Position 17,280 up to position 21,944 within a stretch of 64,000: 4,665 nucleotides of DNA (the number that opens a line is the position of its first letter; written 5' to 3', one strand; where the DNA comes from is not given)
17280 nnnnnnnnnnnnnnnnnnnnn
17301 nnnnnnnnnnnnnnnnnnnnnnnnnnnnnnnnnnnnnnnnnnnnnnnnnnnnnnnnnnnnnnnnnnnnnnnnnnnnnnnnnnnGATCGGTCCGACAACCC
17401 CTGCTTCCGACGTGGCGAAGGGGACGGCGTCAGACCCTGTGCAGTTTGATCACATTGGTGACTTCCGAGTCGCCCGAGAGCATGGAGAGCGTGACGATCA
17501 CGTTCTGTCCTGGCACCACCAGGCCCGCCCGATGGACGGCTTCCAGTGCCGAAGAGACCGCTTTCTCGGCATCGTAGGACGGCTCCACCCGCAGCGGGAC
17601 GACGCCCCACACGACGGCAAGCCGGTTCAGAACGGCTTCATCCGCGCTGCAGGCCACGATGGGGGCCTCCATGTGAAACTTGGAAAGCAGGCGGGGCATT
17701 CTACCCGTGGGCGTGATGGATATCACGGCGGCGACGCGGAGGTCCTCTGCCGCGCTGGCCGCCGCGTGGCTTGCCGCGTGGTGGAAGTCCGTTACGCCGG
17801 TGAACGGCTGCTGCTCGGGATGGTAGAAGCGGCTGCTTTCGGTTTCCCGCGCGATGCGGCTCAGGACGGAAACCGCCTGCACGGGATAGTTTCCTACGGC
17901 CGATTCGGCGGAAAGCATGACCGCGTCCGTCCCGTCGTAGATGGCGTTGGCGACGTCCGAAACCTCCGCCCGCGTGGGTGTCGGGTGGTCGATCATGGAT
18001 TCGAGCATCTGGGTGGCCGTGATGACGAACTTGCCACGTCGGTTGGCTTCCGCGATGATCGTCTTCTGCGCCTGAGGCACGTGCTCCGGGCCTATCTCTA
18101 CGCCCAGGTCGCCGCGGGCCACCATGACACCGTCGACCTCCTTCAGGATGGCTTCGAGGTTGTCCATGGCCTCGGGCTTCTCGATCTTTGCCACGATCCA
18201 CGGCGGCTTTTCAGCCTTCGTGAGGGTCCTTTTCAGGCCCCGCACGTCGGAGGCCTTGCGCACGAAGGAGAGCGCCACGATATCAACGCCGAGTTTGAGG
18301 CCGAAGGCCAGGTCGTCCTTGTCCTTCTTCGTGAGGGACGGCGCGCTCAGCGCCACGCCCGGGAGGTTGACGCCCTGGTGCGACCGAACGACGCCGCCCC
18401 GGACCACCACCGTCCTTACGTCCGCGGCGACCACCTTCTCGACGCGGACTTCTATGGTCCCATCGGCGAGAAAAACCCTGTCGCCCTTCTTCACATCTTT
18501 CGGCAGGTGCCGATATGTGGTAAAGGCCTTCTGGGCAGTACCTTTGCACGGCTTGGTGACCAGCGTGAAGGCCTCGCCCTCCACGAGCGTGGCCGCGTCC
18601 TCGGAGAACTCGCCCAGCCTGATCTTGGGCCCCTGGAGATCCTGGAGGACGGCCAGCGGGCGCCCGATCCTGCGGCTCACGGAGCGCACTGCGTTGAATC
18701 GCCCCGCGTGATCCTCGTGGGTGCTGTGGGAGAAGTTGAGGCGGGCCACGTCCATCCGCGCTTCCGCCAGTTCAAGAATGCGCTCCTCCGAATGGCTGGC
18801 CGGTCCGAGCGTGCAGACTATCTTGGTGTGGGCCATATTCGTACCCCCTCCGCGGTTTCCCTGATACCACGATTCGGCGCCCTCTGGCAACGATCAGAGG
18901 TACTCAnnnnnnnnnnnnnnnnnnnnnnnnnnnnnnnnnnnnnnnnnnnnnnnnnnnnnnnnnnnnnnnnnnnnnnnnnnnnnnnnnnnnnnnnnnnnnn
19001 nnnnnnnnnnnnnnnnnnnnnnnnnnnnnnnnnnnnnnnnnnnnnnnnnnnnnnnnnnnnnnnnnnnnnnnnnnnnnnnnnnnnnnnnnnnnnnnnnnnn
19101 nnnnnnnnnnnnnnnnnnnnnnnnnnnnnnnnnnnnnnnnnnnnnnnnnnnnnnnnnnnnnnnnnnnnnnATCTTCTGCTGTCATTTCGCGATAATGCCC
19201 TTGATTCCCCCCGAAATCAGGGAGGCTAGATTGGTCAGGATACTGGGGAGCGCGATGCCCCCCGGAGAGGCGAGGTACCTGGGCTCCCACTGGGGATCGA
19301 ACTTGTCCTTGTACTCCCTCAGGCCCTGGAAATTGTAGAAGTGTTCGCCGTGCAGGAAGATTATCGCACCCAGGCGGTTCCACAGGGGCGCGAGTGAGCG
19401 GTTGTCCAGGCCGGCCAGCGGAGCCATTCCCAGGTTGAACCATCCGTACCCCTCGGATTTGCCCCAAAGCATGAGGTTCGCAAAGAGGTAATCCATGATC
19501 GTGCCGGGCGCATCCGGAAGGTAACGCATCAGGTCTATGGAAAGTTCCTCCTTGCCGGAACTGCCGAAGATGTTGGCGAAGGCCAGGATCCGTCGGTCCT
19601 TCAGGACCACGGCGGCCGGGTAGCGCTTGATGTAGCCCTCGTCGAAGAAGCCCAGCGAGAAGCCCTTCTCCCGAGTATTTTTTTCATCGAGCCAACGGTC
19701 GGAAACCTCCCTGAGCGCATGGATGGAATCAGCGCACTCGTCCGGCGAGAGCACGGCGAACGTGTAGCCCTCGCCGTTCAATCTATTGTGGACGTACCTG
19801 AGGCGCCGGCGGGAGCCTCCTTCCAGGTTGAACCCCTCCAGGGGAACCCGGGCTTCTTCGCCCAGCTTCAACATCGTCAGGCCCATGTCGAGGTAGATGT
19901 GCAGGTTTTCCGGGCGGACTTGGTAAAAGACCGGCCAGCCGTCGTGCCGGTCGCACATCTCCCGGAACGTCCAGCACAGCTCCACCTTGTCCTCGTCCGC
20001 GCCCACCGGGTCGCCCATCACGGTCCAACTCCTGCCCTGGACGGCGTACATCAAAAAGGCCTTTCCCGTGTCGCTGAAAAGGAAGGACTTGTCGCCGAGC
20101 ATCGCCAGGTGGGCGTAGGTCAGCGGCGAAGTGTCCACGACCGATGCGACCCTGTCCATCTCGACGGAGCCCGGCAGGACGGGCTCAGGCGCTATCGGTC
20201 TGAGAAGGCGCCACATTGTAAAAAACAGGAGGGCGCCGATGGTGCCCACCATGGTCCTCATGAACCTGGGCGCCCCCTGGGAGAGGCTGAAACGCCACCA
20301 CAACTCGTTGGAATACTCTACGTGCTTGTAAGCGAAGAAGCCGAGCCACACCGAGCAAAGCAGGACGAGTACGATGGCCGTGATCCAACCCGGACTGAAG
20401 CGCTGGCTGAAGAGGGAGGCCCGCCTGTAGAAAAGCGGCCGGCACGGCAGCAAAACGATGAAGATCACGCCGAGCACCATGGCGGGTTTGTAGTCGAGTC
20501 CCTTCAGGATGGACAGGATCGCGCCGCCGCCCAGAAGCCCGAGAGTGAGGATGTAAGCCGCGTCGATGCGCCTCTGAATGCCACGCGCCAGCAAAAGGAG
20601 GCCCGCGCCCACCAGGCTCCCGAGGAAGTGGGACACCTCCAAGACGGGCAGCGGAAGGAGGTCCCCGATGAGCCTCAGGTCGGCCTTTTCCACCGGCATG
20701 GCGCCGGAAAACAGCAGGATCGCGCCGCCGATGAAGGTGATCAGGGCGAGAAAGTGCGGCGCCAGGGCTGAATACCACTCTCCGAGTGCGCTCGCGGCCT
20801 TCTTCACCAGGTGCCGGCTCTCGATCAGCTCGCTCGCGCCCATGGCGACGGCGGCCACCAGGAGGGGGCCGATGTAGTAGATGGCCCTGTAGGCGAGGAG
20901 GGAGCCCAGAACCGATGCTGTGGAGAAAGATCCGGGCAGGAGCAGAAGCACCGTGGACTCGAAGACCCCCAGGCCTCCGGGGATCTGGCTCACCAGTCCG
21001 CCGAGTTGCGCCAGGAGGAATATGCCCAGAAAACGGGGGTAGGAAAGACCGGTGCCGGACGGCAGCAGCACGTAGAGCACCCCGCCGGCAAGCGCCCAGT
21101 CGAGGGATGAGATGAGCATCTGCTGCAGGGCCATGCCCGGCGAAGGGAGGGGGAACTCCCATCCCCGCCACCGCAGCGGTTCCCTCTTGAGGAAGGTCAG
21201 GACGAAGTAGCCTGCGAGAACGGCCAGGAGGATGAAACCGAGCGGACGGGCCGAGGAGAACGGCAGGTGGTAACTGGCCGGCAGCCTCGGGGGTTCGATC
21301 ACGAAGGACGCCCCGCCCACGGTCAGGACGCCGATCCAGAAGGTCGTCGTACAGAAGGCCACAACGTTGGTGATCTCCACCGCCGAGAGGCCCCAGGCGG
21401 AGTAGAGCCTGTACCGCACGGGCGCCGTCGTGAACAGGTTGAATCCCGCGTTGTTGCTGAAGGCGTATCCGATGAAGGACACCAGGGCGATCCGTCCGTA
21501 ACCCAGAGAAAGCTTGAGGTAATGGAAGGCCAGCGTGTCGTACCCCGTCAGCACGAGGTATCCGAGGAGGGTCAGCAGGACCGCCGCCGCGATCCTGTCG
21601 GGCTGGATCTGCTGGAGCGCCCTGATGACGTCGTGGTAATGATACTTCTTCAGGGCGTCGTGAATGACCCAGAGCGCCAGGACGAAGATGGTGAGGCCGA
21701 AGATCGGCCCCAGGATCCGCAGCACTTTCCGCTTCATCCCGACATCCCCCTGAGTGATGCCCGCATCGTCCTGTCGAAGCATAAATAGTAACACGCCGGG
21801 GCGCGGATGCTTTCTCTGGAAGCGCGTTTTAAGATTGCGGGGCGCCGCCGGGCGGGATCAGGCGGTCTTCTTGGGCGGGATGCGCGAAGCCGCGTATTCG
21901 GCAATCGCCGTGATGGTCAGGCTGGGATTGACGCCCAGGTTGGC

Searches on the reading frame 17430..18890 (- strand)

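Call 3: search_protein_families(library=pfam, proteins=[window:17430-18890:-], max_evalue=0.01)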
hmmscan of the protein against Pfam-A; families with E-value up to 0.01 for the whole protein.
window:17430-18890:- (486 aa): 2 families
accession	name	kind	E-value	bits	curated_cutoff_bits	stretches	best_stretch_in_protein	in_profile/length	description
PF00224.27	PK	-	3.3e-113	378.6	30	1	21-340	3-328/328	Pyruvate kinase, barrel domain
PF02887.21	PK_C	-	5.9e-24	84.8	28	1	372-484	2-114/114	Pyruvate kinase, alpha/beta domain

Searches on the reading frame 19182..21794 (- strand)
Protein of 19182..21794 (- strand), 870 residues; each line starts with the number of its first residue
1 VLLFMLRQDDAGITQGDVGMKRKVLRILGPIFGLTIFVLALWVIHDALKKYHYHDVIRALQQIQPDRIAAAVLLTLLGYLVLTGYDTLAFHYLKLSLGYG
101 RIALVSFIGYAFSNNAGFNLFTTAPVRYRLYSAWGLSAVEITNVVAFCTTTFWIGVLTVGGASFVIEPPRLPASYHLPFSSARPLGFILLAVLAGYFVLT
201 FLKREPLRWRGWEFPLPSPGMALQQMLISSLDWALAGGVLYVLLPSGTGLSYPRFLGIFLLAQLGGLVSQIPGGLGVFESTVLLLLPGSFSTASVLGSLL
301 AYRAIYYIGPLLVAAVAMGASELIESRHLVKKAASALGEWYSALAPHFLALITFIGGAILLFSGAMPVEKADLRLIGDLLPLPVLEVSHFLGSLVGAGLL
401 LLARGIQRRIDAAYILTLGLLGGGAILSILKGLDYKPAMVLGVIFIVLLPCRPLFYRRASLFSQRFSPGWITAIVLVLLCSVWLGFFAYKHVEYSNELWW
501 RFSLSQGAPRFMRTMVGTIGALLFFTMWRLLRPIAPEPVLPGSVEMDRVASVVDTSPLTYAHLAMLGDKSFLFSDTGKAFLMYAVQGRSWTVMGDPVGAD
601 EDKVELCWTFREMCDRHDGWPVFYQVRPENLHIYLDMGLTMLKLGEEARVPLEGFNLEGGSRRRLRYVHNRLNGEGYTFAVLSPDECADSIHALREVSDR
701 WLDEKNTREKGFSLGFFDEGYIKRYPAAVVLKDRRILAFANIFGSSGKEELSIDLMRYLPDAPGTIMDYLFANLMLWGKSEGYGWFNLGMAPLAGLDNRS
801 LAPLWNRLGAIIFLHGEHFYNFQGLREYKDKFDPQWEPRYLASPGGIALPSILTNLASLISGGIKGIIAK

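Call 3: search_protein_families(library=pfam, proteins=[window:19182-21794:-], max_evalue=0.01)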
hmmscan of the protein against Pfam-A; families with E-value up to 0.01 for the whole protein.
window:19182-21794:- (870 aa): 2 families
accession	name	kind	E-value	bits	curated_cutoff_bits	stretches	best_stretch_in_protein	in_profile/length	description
PF09924.15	LPG_synthase_C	-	4.8e-97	325.1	27.5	1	558-842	11-297/298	Phosphatidylglycerol lysyltransferase, C-terminal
PF03706.18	LPG_synthase_TM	-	9.2e-14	52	33.4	1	31-313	2-301/302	Lysylphosphatidylglycerol synthase TM region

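Call 32: search_protein_families(library=ncbifam, proteins=[window:19182-21794:-], max_evalue=0.001)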
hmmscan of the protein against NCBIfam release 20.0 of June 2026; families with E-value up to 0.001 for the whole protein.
window:19182-21794:- (870 aa): 2 families
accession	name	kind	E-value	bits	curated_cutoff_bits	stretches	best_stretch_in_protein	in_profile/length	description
NF033480.1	bifunc_MprF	equivalog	2.9e-287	955.4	600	1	26-862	2-841/841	bifunctional lysylphosphatidylglycerol flippase/synthetase MprF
NF002821.0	PRK02983.1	equivalog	1.8e-25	89.1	742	1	506-853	206-559/1102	bifunctional lysylphosphatidylglycerol synthetase/lysine--tRNA ligase LysX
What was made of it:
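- Checked: Downstream: mprF at 19182-21794 (call 3; NCBIfam bifunctional MprF, 955 bits, call 32), then pyruvate kinase.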
